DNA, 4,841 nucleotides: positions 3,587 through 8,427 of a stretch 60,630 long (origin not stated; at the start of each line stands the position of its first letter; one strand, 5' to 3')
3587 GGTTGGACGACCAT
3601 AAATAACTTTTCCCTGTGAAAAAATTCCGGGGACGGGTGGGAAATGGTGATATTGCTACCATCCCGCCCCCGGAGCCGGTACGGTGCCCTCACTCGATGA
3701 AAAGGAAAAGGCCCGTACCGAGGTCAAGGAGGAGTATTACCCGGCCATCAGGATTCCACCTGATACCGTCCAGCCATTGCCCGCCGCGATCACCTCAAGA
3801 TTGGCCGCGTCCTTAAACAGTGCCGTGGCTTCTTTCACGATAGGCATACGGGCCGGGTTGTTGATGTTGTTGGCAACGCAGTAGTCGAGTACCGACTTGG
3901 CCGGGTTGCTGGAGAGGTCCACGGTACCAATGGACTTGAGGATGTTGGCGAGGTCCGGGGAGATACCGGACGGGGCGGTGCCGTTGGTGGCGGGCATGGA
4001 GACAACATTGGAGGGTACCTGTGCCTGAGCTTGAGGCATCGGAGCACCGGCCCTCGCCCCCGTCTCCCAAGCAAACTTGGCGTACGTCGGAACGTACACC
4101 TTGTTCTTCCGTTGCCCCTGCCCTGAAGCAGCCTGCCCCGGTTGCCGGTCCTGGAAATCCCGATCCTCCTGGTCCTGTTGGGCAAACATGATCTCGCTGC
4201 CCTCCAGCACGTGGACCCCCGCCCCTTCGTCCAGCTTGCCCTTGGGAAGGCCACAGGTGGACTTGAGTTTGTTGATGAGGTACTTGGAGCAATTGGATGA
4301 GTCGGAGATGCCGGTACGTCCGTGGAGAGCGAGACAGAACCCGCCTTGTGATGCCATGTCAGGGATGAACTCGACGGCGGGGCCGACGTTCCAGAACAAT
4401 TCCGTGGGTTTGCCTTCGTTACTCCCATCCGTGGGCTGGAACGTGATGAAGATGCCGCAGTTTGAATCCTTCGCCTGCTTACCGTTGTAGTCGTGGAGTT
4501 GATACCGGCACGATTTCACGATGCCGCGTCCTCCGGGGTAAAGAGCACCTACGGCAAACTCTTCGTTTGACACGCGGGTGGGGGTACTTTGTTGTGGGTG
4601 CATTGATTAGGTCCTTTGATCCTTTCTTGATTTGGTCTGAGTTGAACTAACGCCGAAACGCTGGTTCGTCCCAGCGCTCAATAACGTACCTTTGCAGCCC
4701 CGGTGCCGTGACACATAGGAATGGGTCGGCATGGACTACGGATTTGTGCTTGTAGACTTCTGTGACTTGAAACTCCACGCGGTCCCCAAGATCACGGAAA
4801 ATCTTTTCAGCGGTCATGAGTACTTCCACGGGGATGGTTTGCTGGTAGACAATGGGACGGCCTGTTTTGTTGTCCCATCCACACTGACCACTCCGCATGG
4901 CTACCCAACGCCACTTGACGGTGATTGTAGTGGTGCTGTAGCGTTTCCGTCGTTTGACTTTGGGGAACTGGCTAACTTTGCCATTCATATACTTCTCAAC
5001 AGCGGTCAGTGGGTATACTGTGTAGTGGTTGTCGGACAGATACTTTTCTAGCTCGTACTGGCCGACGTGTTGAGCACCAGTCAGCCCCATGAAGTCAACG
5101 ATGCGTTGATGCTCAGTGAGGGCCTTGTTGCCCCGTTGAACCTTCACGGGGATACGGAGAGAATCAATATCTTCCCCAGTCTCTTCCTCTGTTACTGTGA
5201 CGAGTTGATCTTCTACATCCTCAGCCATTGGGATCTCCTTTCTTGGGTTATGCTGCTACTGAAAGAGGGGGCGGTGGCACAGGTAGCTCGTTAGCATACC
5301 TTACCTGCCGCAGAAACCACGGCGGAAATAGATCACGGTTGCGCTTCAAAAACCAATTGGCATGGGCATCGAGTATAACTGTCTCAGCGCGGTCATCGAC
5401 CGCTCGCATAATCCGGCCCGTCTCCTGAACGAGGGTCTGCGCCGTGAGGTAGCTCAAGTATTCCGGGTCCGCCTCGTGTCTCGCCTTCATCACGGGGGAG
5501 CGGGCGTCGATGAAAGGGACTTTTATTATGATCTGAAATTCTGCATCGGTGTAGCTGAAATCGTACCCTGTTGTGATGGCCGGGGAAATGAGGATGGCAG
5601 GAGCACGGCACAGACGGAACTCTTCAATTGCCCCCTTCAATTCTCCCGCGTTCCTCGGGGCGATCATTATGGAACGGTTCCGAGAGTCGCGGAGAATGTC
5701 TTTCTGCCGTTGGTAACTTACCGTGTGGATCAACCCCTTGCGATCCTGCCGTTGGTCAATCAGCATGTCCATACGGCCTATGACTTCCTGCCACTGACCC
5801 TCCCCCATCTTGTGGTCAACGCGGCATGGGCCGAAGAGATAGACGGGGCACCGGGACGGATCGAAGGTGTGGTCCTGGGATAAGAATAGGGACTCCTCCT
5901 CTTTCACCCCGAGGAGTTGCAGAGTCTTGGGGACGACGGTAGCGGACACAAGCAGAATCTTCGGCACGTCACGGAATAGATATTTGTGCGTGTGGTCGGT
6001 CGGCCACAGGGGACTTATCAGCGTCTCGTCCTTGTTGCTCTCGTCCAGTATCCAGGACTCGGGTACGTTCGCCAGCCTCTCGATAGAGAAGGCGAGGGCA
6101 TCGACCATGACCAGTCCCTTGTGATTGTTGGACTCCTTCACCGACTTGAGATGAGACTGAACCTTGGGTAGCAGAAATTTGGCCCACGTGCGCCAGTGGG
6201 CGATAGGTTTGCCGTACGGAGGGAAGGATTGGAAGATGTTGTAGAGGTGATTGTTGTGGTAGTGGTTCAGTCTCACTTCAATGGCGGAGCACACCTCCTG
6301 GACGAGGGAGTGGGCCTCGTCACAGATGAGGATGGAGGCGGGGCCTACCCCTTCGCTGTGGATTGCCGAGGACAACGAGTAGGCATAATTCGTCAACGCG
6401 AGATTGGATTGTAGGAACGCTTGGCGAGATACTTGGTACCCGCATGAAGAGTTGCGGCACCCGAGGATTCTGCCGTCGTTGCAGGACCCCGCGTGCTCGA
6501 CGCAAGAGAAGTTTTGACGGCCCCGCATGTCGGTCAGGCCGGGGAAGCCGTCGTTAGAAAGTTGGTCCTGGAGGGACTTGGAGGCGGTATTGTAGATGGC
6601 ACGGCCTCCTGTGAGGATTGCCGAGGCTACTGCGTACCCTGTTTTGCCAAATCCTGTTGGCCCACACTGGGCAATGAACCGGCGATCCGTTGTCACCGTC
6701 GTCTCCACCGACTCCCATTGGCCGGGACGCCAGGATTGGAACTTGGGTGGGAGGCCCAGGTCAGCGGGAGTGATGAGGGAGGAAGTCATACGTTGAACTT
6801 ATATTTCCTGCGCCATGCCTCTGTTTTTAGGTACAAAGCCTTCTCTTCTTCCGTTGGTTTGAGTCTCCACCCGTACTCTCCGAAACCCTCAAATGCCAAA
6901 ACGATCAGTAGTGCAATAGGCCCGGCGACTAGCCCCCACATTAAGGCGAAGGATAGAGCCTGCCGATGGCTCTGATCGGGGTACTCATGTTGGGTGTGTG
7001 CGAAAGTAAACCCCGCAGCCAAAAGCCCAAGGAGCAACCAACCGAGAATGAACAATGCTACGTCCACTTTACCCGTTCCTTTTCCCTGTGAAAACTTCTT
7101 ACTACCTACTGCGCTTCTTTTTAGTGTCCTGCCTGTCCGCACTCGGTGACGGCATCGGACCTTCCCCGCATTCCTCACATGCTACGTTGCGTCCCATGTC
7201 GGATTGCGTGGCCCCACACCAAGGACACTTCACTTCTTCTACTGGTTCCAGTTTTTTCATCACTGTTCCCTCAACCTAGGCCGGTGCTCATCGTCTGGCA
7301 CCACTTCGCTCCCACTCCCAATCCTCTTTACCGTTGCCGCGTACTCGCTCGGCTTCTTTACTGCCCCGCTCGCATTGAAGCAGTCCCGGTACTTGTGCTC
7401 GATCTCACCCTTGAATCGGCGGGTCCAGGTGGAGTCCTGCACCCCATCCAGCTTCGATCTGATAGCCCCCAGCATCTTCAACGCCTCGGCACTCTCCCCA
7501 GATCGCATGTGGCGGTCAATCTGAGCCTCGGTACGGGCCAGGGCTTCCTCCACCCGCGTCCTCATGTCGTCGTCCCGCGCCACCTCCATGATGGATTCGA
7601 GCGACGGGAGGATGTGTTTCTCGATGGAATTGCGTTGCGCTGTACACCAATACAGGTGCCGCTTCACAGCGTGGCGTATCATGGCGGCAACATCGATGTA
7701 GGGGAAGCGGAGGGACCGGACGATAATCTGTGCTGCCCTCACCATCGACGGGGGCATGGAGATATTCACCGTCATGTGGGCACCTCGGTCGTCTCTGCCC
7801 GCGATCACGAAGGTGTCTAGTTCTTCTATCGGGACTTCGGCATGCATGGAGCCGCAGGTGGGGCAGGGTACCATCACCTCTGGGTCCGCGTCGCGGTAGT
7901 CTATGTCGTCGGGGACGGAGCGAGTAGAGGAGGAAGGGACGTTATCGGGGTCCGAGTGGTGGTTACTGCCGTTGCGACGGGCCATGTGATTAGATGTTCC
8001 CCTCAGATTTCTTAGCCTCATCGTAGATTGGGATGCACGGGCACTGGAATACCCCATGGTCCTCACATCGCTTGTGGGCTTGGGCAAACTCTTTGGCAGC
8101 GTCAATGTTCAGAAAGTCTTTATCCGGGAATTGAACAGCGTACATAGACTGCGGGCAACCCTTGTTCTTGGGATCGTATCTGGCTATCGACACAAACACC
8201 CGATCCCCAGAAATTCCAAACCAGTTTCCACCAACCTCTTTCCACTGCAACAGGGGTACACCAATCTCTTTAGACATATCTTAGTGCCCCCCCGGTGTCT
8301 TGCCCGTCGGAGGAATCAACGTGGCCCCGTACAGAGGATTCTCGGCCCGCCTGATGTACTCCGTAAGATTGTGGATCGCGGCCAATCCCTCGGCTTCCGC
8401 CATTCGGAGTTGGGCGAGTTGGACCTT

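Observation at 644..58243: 13-nt motif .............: 12 exact copies, locked to gene direction and parked just upstream of start codons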

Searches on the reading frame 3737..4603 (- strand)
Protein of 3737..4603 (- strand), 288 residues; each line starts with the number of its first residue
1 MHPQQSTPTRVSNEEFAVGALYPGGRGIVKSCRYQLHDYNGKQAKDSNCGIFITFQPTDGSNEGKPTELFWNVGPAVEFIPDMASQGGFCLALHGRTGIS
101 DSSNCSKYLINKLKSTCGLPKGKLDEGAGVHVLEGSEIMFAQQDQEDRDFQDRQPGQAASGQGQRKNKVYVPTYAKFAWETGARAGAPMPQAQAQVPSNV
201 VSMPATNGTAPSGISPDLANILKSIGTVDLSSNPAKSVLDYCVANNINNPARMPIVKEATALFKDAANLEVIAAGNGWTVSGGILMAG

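Call 14: search_protein_families(library=pfam, proteins=[window:3737-4603:-], max_evalue=0.01)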
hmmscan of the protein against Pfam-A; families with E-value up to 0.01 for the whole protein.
window:3737-4603:- (288 aa): 0 families

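Call 15: search_protein_families(library=phrogs, proteins=[window:3737-4603:-], max_evalue=0.001)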
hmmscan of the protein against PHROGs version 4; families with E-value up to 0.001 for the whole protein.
window:3737-4603:- (288 aa): 0 families

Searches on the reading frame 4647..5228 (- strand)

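Call 36: search_protein_families(library=pfam, proteins=[window:4647-5228:-], max_evalue=0.01)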
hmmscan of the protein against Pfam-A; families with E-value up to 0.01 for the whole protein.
window:4647-5228:- (193 aa): 1 family
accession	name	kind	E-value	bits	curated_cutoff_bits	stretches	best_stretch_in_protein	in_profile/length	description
PF08857.17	ParBc_2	-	0.0076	16.8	23.6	0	35-152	28-135/158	Putative ParB-like nuclease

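Call 107: search_protein_families(library=ncbifam, proteins=[window:4647-5228:-], max_evalue=0.01)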
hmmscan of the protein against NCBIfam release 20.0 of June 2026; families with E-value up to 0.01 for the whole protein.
window:4647-5228:- (193 aa): 0 families

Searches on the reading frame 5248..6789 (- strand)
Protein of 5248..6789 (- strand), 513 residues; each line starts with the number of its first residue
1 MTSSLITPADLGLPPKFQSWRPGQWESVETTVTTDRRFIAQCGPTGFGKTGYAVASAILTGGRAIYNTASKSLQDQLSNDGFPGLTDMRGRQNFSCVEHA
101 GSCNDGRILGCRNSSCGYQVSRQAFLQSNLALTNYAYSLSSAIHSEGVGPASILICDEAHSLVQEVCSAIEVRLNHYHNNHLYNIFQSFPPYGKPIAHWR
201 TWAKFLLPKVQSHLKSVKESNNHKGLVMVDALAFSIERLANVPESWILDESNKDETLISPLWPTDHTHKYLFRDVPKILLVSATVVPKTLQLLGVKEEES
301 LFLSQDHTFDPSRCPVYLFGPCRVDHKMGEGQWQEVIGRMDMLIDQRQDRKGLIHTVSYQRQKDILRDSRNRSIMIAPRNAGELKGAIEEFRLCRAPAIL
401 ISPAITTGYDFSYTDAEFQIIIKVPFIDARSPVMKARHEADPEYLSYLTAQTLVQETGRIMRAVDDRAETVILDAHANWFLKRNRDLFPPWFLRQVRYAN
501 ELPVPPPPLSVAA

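Call 7: search_protein_families(library=pfam, proteins=[window:5248-6789:-], max_evalue=0.001)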
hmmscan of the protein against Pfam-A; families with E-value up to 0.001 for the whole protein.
window:5248-6789:- (513 aa): 3 families
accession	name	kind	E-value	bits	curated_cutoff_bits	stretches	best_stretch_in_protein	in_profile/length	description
PF13307.12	Helicase_C_2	-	1e-09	39.1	25.3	1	351-492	11-167/170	Helicase C-terminal domain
PF06733.21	DEAD_2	-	4.5e-05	23.6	21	1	109-175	99-168/172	DEAD_2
PF00270.35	DEAD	-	0.00061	20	26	0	22-82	2-66/167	DEAD/DEAH box helicase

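Call 8: search_protein_families(library=phrogs, proteins=[window:5248-6789:-], max_evalue=0.00001)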
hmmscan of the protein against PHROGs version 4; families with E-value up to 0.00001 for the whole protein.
window:5248-6789:- (513 aa): 1 family
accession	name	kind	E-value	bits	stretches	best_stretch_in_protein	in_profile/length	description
phrog_2488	-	DNA, RNA and nucleotide metabolism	1.3e-62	213.3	2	236-497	309-577/579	DNA helicase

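Call 60: find_homologous_proteins(query=window:5248-6789:-)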
Query window:5248-6789:- (513 aa): 319 proteins with E <= 0.001 among 8000 candidates; the best 120 are listed.
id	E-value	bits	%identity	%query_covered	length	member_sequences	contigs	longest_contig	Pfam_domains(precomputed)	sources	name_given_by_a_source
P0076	0.0e+0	1041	87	97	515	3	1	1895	PF00270.36,PF13307.13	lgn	-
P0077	2.3e-298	1008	84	100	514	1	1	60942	PF13307.13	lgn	-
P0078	4.6e-255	865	100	73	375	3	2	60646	PF13307.13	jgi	jgi:Rad3-related DNA helicase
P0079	2.0e-251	853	69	97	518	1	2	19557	PF00270.36,PF13307.13,PF04851.22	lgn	-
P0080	5.6e-248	842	69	97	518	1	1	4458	PF00270.36,PF13307.13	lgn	-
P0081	1.8e-228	777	64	97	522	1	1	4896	PF00270.36,PF13307.13,PF04851.22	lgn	-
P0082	1.0e-225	768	64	97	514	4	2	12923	PF00270.36,PF13307.13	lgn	-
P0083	1.5e-225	768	85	73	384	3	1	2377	PF13307.13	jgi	jgi:Rad3-related DNA helicase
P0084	1.1e-212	725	62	97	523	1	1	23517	PF00270.36,PF13307.13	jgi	jgi:Rad3-related DNA helicase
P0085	3.4e-210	717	61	97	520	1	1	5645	PF00270.36,PF13307.13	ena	-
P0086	8.0e-209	713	59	97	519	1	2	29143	PF00270.36,PF13307.13,PF04851.22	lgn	-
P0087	1.2e-208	712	61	100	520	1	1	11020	PF00270.36,PF13307.13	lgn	-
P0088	1.5e-208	712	61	97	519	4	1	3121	PF00270.36,PF13307.13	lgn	-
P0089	3.3e-208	710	55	95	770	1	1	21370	PF00270.36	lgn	-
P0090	6.8e-208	709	60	97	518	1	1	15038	PF00270.36,PF13307.13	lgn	-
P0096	3.3e-204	697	60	97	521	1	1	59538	PF00270.36,PF13307.13,PF04851.22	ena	-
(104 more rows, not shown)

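Call 61: find_encoding_contigs(protein=P0077, flank=10000, max_places=1)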
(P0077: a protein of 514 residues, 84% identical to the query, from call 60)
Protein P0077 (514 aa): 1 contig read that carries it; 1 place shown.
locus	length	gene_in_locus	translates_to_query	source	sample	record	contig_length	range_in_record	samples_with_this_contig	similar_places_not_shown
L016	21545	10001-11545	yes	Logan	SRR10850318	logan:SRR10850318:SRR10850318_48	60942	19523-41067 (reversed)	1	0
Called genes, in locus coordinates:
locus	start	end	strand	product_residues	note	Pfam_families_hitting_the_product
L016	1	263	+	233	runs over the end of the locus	-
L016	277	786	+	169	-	-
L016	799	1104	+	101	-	-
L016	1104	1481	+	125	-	-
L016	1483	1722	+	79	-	-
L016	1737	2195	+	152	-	-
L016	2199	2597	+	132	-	-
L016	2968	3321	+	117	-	-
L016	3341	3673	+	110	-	-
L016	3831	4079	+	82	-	-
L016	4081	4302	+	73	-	-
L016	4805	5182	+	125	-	-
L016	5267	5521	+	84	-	-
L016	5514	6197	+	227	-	PF00589:Phage_integrase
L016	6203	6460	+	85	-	-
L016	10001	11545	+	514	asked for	PF13307:Helicase_C_2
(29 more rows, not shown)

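Call 111: search_dna_similar(query=window:5248-6789:-, collection=phages, mode=protein, max_rows=12, max_evalue=1e-20)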
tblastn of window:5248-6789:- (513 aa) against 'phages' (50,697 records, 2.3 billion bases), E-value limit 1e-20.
Records with a match: 312; places in all: 312; records where one place covers at least 80% of the query: 72.
Best place of each record, by identity: <60% 312.
By first word of the organism name: Salmonella 164; Klebsiella 42; Escherichia 28; Rhizobium 19; Dickeya 19; Serratia 10; Shigella 6; uncultured 5; Erwinia 4; Pseudomonas 3; and 7 more.
By host as written in the record: - 42; Salmonella enterica 26; Salmonella enterica subsp. enterica serovar Enteritidis PT1 21; Klebsiella pneumoniae 18; Salmonella enterica subsp. enterica serovar Typhimurium 14; Escherichia coli O157:H7 11; Dickeya solani 11; Salmonella sp. 10; and 91 more.
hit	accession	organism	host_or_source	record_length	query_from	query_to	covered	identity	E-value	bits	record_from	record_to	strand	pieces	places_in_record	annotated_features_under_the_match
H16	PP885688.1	Tunturiibacter phage Tunturi_5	Tunturiibacter psychrotolerans X4BP1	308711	17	498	94%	29.9%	1e-52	198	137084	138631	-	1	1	DNA helicase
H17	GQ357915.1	Delftia phage PhiW-14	Delftia acidovorans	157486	22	497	93%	25.6%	6e-34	142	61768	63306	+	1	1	70: conserved hypothetical protein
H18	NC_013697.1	Delftia phage PhiW-14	Delftia acidovorans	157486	22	497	93%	25.6%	6e-34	142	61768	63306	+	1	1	70: DNA helicase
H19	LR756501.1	uncultured phage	metagenomic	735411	14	497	94%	24.0%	5e-36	149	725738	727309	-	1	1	record has no annotation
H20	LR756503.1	uncultured phage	metagenomic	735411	14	497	94%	24.0%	5e-36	149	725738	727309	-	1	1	record has no annotation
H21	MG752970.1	Ralstonia phage RsoM2USA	Ralstonia solanacearum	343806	37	498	90%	25.1%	4e-37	152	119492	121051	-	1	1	hypothetical protein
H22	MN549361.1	Rhizobium phage RL2RES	Rhizobium leguminosarum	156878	43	493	88%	25.0%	1e-23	111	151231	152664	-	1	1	ATP-dependent DNA helicase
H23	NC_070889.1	Rhizobium phage RL2RES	Rhizobium leguminosarum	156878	43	493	88%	25.0%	1e-23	111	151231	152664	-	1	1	ATP-dependent DNA helicase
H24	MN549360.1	Rhizobium phage RL38J1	Rhizobium leguminosarum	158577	43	493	88%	25.0%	1e-23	111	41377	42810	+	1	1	ATP dependent helicase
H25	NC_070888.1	Rhizobium phage RL38J1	Rhizobium leguminosarum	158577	43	493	88%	25.0%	1e-23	111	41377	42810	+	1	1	ATP dependent helicase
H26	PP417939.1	Rhizobium phage IC12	Agrobacterium radiobacter M13 (synonym: ...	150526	43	498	89%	24.6%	4e-21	103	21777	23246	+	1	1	DNA helicase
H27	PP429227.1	Rhizobium phage IG49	Agrobacterium radiobacter PL17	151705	43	498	89%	24.6%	4e-21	103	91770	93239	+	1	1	DNA helicase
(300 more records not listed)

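Call 112: find_encoding_contigs(protein=P0079, flank=10000, max_places=1)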
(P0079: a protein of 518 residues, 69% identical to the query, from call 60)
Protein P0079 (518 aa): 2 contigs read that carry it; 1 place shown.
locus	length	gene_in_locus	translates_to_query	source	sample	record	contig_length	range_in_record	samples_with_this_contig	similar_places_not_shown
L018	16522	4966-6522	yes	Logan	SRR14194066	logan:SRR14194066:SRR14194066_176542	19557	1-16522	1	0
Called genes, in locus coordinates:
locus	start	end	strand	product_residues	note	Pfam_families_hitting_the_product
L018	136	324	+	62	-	-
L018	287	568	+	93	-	PF05016:ParE_toxin (weak)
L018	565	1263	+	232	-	PF00589:Phage_integrase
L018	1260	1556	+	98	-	-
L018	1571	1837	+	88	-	-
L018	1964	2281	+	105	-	-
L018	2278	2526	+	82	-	-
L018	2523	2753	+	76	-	-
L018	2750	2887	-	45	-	PF01381:HTH_3 (weak)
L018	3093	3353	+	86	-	-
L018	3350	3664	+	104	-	-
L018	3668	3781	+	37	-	-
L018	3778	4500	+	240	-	-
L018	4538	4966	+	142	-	PF08719:NADAR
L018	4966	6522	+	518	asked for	PF04851:ResIII (weak), PF00270:DEAD (weak), PF13307:Helicase_C_2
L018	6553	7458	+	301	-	-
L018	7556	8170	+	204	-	-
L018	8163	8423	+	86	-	-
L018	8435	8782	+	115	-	-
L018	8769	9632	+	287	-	-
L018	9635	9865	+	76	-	-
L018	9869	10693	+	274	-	PF02732:ERCC4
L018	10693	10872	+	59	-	-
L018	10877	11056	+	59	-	-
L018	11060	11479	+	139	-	PF00226:DnaJ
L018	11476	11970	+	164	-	-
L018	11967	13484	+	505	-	PF03167:UDG, PF01612:DNA_pol_A_exo1 (faint)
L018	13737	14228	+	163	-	-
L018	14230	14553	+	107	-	-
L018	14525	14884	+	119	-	-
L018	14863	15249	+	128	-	-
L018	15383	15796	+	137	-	-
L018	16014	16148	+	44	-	-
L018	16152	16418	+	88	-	-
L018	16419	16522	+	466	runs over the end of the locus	PF00476:DNA_pol_A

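Call 113: find_encoding_contigs(protein=P0096, flank=10000, max_places=1)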
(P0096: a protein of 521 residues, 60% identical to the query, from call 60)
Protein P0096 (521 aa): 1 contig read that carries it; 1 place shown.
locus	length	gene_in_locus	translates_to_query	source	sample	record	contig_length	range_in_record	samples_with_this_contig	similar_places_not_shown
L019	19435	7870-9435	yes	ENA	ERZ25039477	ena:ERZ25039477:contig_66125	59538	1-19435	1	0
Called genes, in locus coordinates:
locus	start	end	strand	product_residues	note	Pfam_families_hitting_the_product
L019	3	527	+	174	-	?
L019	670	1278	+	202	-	-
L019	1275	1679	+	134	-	-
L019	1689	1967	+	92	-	-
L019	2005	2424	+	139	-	-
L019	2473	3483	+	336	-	PF10908:Tlde1_dom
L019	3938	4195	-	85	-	-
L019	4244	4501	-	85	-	-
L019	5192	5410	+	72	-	-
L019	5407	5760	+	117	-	-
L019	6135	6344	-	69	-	PF01381:HTH_3, PF15943:YdaS_toxin (faint)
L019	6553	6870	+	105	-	-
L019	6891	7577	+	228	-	-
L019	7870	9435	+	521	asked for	PF04851:ResIII (weak), PF00270:DEAD (weak), PF13307:Helicase_C_2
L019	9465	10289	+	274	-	-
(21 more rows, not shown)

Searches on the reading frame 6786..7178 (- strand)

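Call 36: search_protein_families(library=pfam, proteins=[window:6786-7178:-], max_evalue=0.01)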
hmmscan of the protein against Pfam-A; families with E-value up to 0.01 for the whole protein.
window:6786-7178:- (130 aa): 1 family
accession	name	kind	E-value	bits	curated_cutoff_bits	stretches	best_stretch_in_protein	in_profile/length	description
PF11992.13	TgpA_N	-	9.2e-05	22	30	1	45-106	124-191/333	TgpA N-terminal domain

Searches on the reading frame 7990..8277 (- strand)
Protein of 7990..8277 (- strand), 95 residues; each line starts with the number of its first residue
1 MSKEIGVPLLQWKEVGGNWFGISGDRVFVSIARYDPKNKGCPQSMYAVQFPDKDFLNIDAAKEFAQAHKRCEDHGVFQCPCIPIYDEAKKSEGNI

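Call 83: search_protein_families(library=pfam, proteins=[window:7990-8277:-], max_evalue=0.1)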
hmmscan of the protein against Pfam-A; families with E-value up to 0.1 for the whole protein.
window:7990-8277:- (95 aa): 0 families

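Call 87: search_protein_families(library=phrogs, proteins=[window:7990-8277:-], max_evalue=0.01)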
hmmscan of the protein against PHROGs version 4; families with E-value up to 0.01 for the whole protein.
window:7990-8277:- (95 aa): 0 families
